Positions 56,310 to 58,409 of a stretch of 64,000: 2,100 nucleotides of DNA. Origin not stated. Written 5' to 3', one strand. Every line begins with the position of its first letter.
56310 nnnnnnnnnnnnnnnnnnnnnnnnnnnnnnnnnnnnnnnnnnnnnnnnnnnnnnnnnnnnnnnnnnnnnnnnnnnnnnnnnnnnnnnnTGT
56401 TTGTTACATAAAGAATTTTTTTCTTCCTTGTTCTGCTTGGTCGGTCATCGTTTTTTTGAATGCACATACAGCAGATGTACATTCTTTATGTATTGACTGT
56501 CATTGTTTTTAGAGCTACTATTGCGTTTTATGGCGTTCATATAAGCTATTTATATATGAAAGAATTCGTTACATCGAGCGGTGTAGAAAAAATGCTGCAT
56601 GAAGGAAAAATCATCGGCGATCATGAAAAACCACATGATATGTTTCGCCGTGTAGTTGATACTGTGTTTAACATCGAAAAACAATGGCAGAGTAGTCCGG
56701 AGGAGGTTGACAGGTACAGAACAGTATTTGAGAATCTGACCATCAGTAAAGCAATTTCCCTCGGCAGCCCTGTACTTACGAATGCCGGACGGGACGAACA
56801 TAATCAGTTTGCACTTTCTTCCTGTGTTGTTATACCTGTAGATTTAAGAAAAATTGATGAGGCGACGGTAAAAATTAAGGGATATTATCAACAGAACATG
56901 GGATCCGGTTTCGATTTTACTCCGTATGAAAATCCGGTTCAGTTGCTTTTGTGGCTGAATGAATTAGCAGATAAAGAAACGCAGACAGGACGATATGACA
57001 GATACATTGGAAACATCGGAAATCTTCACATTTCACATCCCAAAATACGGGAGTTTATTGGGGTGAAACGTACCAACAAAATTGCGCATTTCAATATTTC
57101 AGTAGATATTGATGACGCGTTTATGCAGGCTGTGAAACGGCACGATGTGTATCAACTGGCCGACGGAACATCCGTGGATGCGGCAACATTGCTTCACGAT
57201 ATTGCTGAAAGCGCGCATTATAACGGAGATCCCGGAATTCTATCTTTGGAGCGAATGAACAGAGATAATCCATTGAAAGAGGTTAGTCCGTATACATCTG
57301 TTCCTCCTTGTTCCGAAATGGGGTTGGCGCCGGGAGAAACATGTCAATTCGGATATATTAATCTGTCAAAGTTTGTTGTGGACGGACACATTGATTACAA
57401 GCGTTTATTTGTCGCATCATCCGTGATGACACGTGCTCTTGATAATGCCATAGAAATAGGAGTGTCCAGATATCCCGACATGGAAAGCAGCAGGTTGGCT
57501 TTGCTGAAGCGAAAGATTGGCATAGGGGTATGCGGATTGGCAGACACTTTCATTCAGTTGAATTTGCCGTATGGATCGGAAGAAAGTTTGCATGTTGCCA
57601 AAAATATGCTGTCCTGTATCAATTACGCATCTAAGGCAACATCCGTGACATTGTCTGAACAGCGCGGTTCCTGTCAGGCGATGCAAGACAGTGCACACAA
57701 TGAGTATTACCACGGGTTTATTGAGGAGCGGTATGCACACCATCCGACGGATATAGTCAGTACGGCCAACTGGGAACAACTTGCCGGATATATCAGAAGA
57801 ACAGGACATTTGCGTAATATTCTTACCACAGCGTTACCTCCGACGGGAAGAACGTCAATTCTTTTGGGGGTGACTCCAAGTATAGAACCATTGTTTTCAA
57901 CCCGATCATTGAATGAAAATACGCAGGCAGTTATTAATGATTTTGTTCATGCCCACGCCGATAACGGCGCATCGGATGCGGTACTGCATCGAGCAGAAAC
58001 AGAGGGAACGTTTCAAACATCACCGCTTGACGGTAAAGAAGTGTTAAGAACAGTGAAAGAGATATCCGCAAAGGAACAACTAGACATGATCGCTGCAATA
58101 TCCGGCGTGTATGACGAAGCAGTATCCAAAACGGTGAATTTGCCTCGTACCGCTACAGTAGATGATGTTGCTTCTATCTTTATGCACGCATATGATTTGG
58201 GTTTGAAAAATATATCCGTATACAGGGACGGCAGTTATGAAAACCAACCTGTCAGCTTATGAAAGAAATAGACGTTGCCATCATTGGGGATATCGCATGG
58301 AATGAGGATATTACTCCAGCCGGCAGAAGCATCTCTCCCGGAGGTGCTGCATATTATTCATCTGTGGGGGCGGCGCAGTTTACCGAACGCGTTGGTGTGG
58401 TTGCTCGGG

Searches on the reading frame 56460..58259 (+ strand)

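Call 19: search_protein_families(library=ncbifam, proteins=[window:56460-58259:+])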
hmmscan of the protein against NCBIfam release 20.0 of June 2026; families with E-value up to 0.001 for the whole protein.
window:56460-58259:+ (600 aa): 21 families
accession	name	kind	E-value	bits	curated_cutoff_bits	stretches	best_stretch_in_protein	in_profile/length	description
TIGR02504.1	NrdJ_Z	equivalog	1.2e-101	341.1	399.95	1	55-598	19-606/606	adenosylcobalamin-dependent ribonucleoside-diphosphate reductase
NF006417.0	PRK08665.1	equivalog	2.4e-97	327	961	1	55-599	34-574/759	vitamin B12-dependent ribonucleotide reductase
NF005010.0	PRK06406.1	subfamily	2.1e-73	247.8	1125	2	78-412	211-562/771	vitamin B12-dependent ribonucleotide reductase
TIGR02506.1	NrdE_NrdA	equivalog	8.7e-54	183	341.05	2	217-584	229-609/616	ribonucleoside-diphosphate reductase subunit alpha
NF005401.0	PRK06948.1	subfamily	4.3e-43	147.9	906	1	181-592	168-584/604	ribonucleotide reductase-like protein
NF005122.0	PRK06556.1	equivalog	7.2e-43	146.4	859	1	212-599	289-709/960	vitamin B12-dependent ribonucleotide reductase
NF006207.0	PRK08332.1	equivalog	8.8e-40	135.9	2400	2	284-596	1242-1560/1684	vitamin B12-dependent ribonucleotide reductase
NF005991.0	PRK08115.1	equivalog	2.1e-35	122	854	1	241-600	435-779/858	vitamin B12-dependent ribonucleotide reductase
NF005736.0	PRK07562.1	equivalog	9.4e-28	96.3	1737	2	212-412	398-604/1222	vitamin B12-dependent ribonucleotide reductase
NF005101.0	PRK06539.1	equivalog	8.9e-25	86.8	988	1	294-584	455-754/822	ribonucleoside-diphosphate reductase subunit alpha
NF005544.0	PRK07207.1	equivalog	1.4e-23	82.7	965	1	284-495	588-810/965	ribonucleoside-diphosphate reductase subunit alpha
NF006577.0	PRK09102.1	equivalog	1.9e-23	82.6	620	2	189-415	174-420/604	ribonucleoside-diphosphate reductase subunit alpha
NF009029.0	PRK12365.1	equivalog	3.3e-20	71.7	1350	1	293-481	684-876/1046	ribonucleoside-diphosphate reductase subunit alpha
NF006279.0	PRK08447.1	equivalog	2.4e-19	69.2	1082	1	294-496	496-695/789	ribonucleoside-diphosphate reductase subunit alpha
NF009028.0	PRK12364.1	equivalog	8.6e-16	57.1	1377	1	296-492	572-753/842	ribonucleoside-diphosphate reductase subunit alpha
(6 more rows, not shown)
